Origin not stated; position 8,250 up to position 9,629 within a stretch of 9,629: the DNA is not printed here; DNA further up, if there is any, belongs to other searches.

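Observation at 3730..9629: A lipid-phosphate-sugar synthase and a GT-C-like enzyme, with GT4 and double GT2, lie beside a sequon- and Ser/Thr-rich surface protein: a candidate self-contained surface-glycosylation module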

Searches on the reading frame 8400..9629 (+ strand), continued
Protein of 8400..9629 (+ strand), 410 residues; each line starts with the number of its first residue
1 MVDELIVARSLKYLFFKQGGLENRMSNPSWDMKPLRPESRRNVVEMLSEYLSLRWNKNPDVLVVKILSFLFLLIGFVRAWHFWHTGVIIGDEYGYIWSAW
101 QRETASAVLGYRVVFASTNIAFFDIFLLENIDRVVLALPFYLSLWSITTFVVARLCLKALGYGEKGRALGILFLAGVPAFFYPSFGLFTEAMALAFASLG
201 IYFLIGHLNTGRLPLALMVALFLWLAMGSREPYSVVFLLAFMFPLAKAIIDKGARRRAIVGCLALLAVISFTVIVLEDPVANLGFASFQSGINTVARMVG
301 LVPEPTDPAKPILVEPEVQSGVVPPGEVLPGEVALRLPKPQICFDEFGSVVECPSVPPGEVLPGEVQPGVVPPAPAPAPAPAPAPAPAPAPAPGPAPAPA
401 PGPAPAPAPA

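Call 80: list_cluster_members(proteins=[P0001, P0002, P0003, P0005, P0006, P0009, P0010, P0012, P0016, P0022])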
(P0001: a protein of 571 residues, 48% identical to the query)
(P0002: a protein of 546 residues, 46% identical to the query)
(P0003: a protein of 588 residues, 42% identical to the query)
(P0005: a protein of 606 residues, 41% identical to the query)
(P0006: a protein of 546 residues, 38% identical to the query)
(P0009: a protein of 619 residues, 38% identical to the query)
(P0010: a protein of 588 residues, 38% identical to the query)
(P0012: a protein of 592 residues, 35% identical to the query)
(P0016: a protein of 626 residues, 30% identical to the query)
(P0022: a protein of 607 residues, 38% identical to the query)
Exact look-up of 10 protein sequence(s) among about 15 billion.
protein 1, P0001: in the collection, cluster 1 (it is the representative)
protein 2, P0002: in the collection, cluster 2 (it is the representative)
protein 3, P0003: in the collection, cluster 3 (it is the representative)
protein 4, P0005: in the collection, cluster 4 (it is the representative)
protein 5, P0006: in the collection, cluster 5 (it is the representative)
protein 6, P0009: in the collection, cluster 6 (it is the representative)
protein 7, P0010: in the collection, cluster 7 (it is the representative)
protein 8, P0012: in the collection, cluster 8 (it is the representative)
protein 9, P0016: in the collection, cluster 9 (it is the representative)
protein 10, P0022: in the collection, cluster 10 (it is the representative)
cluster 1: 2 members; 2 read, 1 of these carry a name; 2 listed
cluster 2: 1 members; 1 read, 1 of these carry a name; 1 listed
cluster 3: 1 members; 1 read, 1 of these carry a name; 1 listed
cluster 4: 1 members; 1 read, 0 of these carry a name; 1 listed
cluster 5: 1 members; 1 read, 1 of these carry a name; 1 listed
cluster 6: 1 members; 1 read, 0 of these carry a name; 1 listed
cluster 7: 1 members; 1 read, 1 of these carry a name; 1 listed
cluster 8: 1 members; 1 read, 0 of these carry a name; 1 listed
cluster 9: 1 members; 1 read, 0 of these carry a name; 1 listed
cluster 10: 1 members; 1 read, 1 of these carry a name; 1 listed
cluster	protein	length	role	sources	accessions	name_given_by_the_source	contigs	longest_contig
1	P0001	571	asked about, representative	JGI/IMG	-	hypothetical protein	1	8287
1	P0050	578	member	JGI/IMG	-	-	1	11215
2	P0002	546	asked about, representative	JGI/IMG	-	hypothetical protein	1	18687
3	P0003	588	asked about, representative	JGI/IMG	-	hypothetical protein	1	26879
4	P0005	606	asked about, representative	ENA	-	-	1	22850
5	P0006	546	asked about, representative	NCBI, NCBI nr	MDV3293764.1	MAG: glycosyltransferase family 39 protein, partial [Nitrososphaerales archaeon] | glycosyltransferase family 39 protein [Nitrososphaerales archaeon]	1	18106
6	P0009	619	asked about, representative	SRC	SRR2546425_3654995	-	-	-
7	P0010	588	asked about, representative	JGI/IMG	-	hypothetical protein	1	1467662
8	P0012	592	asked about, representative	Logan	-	-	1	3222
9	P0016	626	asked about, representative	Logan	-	-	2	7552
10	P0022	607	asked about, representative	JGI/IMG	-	hypothetical protein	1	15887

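Call 81: find_encoding_contigs(protein=P0002, flank=10000, max_places=2)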
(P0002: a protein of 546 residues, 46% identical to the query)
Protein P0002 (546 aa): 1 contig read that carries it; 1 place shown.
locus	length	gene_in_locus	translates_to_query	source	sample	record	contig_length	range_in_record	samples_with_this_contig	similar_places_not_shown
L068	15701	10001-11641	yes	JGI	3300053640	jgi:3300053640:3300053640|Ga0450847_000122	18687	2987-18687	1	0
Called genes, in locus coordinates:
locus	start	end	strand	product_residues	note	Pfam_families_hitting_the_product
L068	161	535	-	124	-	PF09668:Asp_protease (weak), PF13650:Asp_protease_2 (weak), PF13975:gag-asp_proteas (weak)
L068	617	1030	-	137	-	PF13650:Asp_protease_2 (faint)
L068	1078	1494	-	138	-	PF01850:PIN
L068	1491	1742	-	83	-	-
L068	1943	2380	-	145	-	PF13650:Asp_protease_2 (faint), PF13975:gag-asp_proteas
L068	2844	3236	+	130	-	PF13650:Asp_protease_2 (weak), PF13975:gag-asp_proteas (weak)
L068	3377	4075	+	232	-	-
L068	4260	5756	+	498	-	PF00561:Abhydrolase_1 (faint), PF12697:Abhydrolase_6 (weak)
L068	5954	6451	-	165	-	-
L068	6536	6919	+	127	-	PF13650:Asp_protease_2 (faint), PF13975:gag-asp_proteas (weak)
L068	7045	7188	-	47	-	-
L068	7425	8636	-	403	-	PF13173:AAA_14, PF13635:DUF4143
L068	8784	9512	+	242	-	PF01909:NTP_transf_2, PF18765:Polbeta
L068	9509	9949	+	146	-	PF05168:HEPN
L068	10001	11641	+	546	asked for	-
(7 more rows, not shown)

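Call 82: find_encoding_contigs(protein=P0010, flank=10000, max_places=2)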
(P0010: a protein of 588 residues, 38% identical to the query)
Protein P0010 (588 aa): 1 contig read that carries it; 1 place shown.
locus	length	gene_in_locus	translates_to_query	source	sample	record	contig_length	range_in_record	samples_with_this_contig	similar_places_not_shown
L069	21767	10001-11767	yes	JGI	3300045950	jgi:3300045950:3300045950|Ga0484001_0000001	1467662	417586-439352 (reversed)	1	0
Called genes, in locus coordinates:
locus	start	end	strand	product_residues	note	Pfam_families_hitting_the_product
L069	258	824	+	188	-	PF13578:Methyltransf_24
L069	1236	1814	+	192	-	PF13524:Glyco_trans_1_2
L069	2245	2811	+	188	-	PF01370:Epimerase, PF16363:GDP_Man_Dehyd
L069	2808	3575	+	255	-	PF13439:Glyco_transf_4, PF13579:Glyco_trans_4_4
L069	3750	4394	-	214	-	PF13578:Methyltransf_24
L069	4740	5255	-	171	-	PF13524:Glyco_trans_1_2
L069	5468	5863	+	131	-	-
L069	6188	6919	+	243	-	-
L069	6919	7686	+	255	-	PF08843:AbiEii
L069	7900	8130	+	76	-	-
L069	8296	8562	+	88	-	PF05942:PaREP1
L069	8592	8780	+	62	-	-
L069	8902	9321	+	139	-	PF01850:PIN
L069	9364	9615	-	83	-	-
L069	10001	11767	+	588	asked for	-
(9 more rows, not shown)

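Call 83: find_encoding_contigs(protein=P0006, flank=10000, max_places=2)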
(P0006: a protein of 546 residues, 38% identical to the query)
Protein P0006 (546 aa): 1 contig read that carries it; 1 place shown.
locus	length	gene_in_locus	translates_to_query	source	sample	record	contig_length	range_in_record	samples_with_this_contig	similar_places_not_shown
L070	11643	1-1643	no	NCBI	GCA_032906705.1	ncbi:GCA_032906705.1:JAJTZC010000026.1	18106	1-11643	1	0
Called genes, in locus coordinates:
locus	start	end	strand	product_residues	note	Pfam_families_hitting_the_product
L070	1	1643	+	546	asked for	PF13231:PMT_2 (weak)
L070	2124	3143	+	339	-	PF01073:3Beta_HSD, PF01370:Epimerase, PF02719:Polysacc_synt_2 (weak), PF04321:RmlD_sub_bind, PF07993:NAD_binding_4 (faint), PF16363:GDP_Man_Dehyd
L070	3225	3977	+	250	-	PF04989:RMNT_CmcI (faint), PF13578:Methyltransf_24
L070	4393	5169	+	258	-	PF13578:Methyltransf_24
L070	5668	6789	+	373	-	PF13439:Glyco_transf_4, PF13579:Glyco_trans_4_4, PF20706:GT4-conflict, PF00534:Glycos_transf_1, PF13692:Glyco_trans_1_4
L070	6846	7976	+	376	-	PF13439:Glyco_transf_4, PF13579:Glyco_trans_4_4, PF20706:GT4-conflict, PF00534:Glycos_transf_1, PF13692:Glyco_trans_1_4, PF13524:Glyco_trans_1_2 (weak)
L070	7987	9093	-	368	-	PF20706:GT4-conflict (faint), PF13439:Glyco_transf_4, PF13579:Glyco_trans_4_4 (weak), PF13692:Glyco_trans_1_4, PF00534:Glycos_transf_1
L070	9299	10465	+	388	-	PF13439:Glyco_transf_4 (weak), PF00534:Glycos_transf_1 (faint)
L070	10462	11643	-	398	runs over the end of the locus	PF13439:Glyco_transf_4, PF13579:Glyco_trans_4_4 (weak), PF00534:Glycos_transf_1, PF13692:Glyco_trans_1_4, PF13524:Glyco_trans_1_2, PF20706:GT4-conflict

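Call 84: find_encoding_contigs(protein=P0022, flank=10000, max_places=2)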
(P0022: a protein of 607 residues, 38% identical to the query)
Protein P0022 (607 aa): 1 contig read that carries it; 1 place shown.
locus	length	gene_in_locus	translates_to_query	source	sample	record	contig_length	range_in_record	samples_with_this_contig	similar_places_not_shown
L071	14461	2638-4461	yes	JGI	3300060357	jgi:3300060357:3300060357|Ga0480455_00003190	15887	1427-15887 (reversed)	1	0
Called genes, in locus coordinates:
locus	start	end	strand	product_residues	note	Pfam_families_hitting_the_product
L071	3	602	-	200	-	?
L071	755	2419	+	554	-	PF01943:Polysacc_synt, PF13440:Polysacc_synt_3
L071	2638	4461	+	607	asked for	-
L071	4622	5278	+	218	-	-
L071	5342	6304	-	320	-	PF13524:Glyco_trans_1_2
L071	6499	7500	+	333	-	PF00535:Glycos_transf_2, PF10111:Glyco_tranf_2_2 (faint), PF13641:Glyco_tranf_2_3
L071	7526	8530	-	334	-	PF01073:3Beta_HSD, PF01370:Epimerase, PF02719:Polysacc_synt_2, PF04321:RmlD_sub_bind, PF07993:NAD_binding_4 (faint), PF13460:NAD_binding_10, PF16363:GDP_Man_Dehyd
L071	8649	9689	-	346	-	PF13489:Methyltransf_23, PF08242:Methyltransf_12, PF08484:Methyltransf_14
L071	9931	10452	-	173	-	PF00908:dTDP_sugar_isom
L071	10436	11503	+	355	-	PF01073:3Beta_HSD, PF01370:Epimerase, PF02719:Polysacc_synt_2, PF04321:RmlD_sub_bind, PF07993:NAD_binding_4, PF16363:GDP_Man_Dehyd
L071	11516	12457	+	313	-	PF01370:Epimerase, PF04321:RmlD_sub_bind, PF16363:GDP_Man_Dehyd, PF07993:NAD_binding_4 (weak)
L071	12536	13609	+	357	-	PF00483:NTP_transferase, PF12804:NTP_transf_3, PF00132:Hexapep (faint), PF25084:LbH_EIF2B (faint), PF25087:GMPPB_C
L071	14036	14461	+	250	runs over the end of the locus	PF00534:Glycos_transf_1, PF13692:Glyco_trans_1_4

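Call 88: search_solved_structures(query=P0006, max_evalue=10)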
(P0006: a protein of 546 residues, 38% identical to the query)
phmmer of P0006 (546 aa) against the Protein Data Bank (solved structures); distinct sequences matched with E-value up to 10: 0.
